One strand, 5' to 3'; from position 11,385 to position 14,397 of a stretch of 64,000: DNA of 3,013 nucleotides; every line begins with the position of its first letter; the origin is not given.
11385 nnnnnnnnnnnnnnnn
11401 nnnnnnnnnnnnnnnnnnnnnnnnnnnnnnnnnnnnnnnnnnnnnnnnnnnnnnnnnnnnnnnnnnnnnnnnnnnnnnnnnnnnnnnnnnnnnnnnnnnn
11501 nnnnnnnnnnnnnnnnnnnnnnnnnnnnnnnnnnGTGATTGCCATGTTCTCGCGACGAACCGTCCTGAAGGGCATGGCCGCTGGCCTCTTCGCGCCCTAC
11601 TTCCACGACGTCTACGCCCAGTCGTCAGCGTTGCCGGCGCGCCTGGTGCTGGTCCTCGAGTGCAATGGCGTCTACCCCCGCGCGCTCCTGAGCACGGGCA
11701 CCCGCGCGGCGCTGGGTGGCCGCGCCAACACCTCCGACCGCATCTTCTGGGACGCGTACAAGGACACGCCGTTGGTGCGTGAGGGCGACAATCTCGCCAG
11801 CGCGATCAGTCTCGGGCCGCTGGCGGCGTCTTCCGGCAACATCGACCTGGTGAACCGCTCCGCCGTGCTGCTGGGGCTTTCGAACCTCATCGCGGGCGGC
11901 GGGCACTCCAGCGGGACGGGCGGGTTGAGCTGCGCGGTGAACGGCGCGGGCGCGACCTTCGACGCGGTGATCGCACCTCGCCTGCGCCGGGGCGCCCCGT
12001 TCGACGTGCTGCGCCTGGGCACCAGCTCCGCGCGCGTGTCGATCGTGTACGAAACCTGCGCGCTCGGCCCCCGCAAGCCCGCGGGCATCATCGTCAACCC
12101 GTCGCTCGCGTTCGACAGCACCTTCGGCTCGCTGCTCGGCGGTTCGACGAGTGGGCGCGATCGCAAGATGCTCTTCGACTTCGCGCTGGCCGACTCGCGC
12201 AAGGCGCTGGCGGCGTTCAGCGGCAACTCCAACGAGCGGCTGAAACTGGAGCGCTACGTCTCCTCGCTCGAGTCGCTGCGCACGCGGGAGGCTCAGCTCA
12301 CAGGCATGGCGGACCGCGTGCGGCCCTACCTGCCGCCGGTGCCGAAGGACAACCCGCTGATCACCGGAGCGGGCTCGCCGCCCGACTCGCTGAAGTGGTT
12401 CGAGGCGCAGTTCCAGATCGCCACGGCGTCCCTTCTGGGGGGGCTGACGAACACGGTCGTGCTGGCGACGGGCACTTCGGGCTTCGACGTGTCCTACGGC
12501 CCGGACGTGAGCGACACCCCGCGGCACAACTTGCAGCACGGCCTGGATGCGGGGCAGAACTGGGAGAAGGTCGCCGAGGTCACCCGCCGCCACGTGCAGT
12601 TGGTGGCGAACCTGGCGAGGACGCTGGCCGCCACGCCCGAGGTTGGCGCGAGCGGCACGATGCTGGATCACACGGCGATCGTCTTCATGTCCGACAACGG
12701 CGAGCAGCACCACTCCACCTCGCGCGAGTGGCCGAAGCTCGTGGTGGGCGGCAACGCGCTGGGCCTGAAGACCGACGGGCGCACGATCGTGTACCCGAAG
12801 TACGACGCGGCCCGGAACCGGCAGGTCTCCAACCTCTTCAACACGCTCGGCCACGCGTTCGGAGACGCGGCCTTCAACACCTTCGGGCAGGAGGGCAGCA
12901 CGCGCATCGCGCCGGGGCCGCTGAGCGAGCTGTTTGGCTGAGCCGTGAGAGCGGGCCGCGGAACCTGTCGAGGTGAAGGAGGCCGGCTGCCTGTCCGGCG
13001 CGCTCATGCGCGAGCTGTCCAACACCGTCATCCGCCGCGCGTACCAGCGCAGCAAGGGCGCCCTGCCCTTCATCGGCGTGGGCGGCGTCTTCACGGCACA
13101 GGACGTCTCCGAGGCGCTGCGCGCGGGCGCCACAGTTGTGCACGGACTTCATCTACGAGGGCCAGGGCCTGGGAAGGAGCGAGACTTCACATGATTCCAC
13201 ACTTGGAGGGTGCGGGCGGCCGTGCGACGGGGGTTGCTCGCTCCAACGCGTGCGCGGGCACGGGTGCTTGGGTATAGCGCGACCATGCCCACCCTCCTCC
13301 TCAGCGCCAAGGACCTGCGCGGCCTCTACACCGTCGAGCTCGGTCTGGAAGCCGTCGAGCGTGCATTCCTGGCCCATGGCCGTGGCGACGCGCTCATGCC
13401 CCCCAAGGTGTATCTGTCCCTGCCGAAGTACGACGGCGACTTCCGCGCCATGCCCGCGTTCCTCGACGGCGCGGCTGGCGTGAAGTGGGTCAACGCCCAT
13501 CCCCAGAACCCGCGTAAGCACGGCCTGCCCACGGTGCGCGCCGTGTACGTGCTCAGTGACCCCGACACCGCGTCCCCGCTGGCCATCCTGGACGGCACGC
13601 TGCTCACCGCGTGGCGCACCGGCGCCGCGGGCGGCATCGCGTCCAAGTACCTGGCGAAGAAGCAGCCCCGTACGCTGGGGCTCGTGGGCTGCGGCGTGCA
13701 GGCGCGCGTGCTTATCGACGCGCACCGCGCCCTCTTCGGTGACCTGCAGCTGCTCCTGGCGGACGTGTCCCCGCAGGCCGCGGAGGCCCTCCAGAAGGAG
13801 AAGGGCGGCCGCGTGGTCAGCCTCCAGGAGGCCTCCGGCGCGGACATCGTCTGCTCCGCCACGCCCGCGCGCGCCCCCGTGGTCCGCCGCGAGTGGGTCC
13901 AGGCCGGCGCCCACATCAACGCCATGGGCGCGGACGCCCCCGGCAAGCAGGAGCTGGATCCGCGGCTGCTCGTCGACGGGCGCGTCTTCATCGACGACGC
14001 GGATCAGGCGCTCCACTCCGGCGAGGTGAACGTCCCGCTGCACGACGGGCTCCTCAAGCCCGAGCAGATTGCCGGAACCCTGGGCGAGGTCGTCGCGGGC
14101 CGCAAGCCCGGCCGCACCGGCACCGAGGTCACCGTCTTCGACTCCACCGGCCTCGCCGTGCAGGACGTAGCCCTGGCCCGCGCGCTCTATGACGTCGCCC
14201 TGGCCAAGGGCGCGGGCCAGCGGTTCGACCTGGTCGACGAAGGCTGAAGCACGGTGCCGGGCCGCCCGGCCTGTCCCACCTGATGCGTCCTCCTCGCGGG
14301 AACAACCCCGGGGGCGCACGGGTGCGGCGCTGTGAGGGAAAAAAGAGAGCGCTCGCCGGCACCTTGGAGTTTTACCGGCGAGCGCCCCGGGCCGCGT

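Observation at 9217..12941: DUF1592-family (two CxxCH) and DUF1552 (Tat) two-gene cassette inserted next to pyrD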

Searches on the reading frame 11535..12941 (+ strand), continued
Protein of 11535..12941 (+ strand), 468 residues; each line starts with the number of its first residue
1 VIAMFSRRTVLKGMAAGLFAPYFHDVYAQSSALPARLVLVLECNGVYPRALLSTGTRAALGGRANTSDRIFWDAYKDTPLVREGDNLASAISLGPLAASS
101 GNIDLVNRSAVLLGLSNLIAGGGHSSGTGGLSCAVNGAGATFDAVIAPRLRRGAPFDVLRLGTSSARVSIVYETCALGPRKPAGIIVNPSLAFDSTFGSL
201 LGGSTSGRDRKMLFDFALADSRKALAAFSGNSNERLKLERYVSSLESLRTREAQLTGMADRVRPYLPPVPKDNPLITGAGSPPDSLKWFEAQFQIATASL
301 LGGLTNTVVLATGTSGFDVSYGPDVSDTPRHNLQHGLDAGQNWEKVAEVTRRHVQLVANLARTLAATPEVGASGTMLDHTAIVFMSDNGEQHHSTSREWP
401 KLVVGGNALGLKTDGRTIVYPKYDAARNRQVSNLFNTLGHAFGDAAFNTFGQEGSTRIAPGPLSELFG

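Call 50: fold_search(model_id=the predicted structure, library=pdb)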
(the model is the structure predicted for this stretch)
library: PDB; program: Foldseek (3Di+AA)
matches with E <= 10: 197; with E <= 0.001: 0
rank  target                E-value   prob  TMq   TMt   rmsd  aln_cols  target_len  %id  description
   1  4uop_B                5.5e-03  0.66  0.16  0.18   9.7       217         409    9  Crystal structure of the lipoteichoic acid synthase LtaP from Listeria monocytogenes (released 2014-08-27)
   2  4uop_A                9.1e-03  0.72  0.18  0.20   9.0       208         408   10  Crystal structure of the lipoteichoic acid synthase LtaP from Listeria monocytogenes (released 2014-08-27)
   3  9hh3_A                9.6e-03  0.95  0.33  0.34  13.0       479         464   10  Structure of the apo ZgCgsA carrageenan-sulfatase (S1_19) from the marine bacterium Zobellia galactanivorans (released 2025-06-04)
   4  9hh2_B                1.0e-02  0.85  0.31  0.31  13.2       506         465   10  Crystal structure of the family S1_19 carrageenan sulfatase ZgCgsA from Zobellia galactanivorans in complex with hybri (released 2025-06-04)
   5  9fo1                  1.1e-02  0.87  0.22  0.22   7.1       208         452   13  Family S1_16 sulfatase from metagenomic dataset AMOR (released 2025-01-22)
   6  9hh2_A                1.2e-02  0.85  0.31  0.31  12.6       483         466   10  Crystal structure of the family S1_19 carrageenan sulfatase ZgCgsA from Zobellia galactanivorans in complex with hybri (released 2025-06-04)
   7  6b0j_A                2.6e-02  0.80  0.34  0.35  12.7       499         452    9  Crystal structure of Ps i-CgsB in complex with k-i-k-neocarrahexaose (released 2018-03-14)
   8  6b0j_B                2.7e-02  0.77  0.33  0.34  12.8       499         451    9  Crystal structure of Ps i-CgsB in complex with k-i-k-neocarrahexaose (released 2018-03-14)
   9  6bne                  2.7e-02  0.44  0.18  0.23   8.2       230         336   10  Crystal structure of the intrinsic colistin resistance enzyme ICR(Mc) from Moraxella catarrhalis, catalytic domain, phos (released 2018-01-31)
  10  6fny_F                8.2e-02  0.33  0.29  0.27  15.7       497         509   11  CRYSTAL STRUCTURE OF A CHOLINE SULFATASE FROM SINORHIZOBIUM MELLILOTI (released 2018-02-28)
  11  6xlp_A                1.1e-01  0.54  0.16  0.13   6.4       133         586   10  Structure of the essential inner membrane lipopolysaccharide-PbgA complex (released 2020-08-26)
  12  7g2z_A                1.9e-01  0.57  0.14  0.08   4.6       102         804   14  Crystal Structure of rat Autotaxin in complex with 3-cyclopropyl-5-[3-ethyl-2-fluoro-6-[(4-methyl-5-oxo-1H-1,2,4-triaz (released 2024-12-18)
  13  7g4l_A                2.2e-01  0.54  0.14  0.08   4.6       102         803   14  Crystal Structure of rat Autotaxin in complex with N-[2-amino-4-[3-[4-(trifluoromethyl)phenyl]propanoyl]phenyl]acetami (released 2024-12-18)
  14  7z3l_AAA              2.6e-01  0.47  0.14  0.09   4.7       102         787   14  Autotaxin in complex with hybrid compound ziritaxestat (GLPG1690) (released 2023-01-25)
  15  7g6l_A                2.6e-01  0.47  0.14  0.08   4.6       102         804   14  Crystal Structure of rat Autotaxin in complex with 2-[6-[4-(cyclopentanecarbonyl)piperazin-1-yl]-4-oxoquinazolin-3-yl] (released 2024-12-18)
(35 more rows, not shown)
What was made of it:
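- Tried and rejected: Foldseek with DUF1552 was too weak on its own (best E 5e-3, call 50).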

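Call 87: search_protein_families(library=pfam, alignment_id=A5, max_evalue=10)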
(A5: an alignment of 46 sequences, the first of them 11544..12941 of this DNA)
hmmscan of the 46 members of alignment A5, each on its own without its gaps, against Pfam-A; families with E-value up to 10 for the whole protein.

A. member 1, window:11544-12941:+ (465 aa): 2 families
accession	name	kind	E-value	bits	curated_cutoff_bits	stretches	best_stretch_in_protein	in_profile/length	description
PF07586.16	HXXSHH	-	8e-24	85.2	30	1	81-355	23-307/307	Protein of unknown function (DUF1552)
PF10518.14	TAT_signal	-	0.045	14.2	22.7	1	1-14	1-14/21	TAT (twin-arginine translocation) pathway signal sequence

B. families by the number of members that match (of 46 scanned): 12 families
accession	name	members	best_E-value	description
PF07586.16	HXXSHH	46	6.3e-34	Protein of unknown function (DUF1552)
PF10518.14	TAT_signal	14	0.0017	TAT (twin-arginine translocation) pathway signal sequence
PF19380.4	DUF5955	4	0.0094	Family of unknown function (DUF5955)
PF00884.28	Sulfatase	3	0.14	Sulfatase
PF10436.14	BCDHK_Adom3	2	0.015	Mitochondrial branched-chain alpha-ketoacid dehydrogenase kinase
PF13859.12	BNR_3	2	0.12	BNR repeat-like domain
PF00157.23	Pou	2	0.26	Pou domain - N-terminal to homeobox domain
PF25589.1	DUF7935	1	0.07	Family of unknown function (DUF7935)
PF25034.1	Spectrin_SYNE1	1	0.1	Nesprin-1, spectrin repeats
PF11301.13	DUF3103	1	0.12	Protein of unknown function (DUF3103)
PF10417.14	1-cysPrx_C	1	0.25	C-terminal domain of 1-Cys peroxiredoxin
PF19976.4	GAAD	1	0.28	GTPase-associated adaptor domain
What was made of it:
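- On DUF1552 (HXXSHH, PF07586): All 46 aligned homologues match (call 87).
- On S1 formylglycine sulfatases: Pfam Sulfatase best E is 0.14 in 3 of 46 members (call 87).
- Sequence-level matches to the Sulfatase family are not significant (best E 0.14, call 87).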

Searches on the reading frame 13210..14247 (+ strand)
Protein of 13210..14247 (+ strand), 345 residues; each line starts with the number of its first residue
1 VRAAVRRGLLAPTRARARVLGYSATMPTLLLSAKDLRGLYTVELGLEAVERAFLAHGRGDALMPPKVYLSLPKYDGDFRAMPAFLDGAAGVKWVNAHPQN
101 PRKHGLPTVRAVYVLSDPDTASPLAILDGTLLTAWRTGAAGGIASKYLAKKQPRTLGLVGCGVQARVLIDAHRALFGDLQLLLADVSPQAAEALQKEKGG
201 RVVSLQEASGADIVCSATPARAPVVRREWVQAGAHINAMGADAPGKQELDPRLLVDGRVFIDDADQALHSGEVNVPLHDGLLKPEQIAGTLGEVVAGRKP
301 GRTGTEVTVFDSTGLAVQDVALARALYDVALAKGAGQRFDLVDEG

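Call 7: search_protein_families(library=pfam, proteins=[window:13210-14247:+], max_evalue=0.01)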
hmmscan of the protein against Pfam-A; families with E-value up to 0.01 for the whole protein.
window:13210-14247:+ (345 aa): 1 family
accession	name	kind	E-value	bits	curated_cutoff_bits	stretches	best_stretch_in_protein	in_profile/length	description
PF02423.21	OCD_Mu_crystall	-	2.8e-88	296.4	24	1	29-333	4-313/314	Ornithine cyclodeaminase/mu-crystallin family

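Call 44: search_protein_families(library=ncbifam, proteins=[window:13285-14247:+], max_evalue=0.01)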
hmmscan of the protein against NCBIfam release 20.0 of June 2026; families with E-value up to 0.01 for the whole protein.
window:13285-14247:+ (320 aa): 14 families
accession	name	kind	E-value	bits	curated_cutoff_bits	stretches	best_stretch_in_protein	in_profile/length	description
TIGR02371.1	ala_DH_arch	equivalog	5.2e-107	357.7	409.15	1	3-316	2-324/325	alanine dehydrogenase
NF006379.0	PRK08618.1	equivalog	5.3e-61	206.7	417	1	4-315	2-325/326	ornithine cyclodeaminase family protein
NF004793.0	PRK06141.1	equivalog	4.8e-54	183.4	322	1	35-304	29-310/314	bifunctional Delta(1)-pyrroline-2-carboxylate/Delta(1)-piperideine-2-carboxylate reductase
NF045643.1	ImmsucRedBhcD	equivalog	3.7e-49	167.8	500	1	7-315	5-320/321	iminosuccinate reductase BhcD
NF006141.0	PRK08291.1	equivalog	7.4e-48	163.2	408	1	6-314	7-328/330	cyclodeaminase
NF005762.1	PRK07589.1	equivalog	5.2e-47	160.4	350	1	55-318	56-322/334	ornithine cyclodeaminase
TIGR02992.1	ectoine_eutC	equivalog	1.5e-46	159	471.65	1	5-314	3-325/326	ectoine utilization protein EutC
TIGR03944.1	dehyd_SbnB_fam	equivalog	1.5e-45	155.6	326.9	1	21-314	21-324/327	2,3-diaminopropionate biosynthesis protein SbnB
NF005296.0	PRK06823.1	equivalog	1.3e-41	142.7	438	1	18-302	16-310/315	ornithine cyclodeaminase family protein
NF004848.0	PRK06199.1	subfamily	1.9e-35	122.7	362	1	47-318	70-374/379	tyramine oxidase subunit B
NF005603.0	PRK07340.1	equivalog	6e-33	114.4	266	1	21-303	22-301/307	delta(1)-pyrroline-2-carboxylate reductase family protein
NF045512.1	PyrPipCarbRedLhpI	equivalog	5e-24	85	400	1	21-299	18-291/298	bifunctional Delta(1)-pyrroline-2-carboxylate/Delta(1)-piperideine-2-carboxylate reductase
NF005011.0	PRK06407.1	subfamily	3.1e-11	43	337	1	14-298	13-292/302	ornithine cyclodeaminase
NF008950.0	PRK12295.1-3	equivalog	0.005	16.2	492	1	114-170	229-285/387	ATP phosphoribosyltransferase regulatory subunit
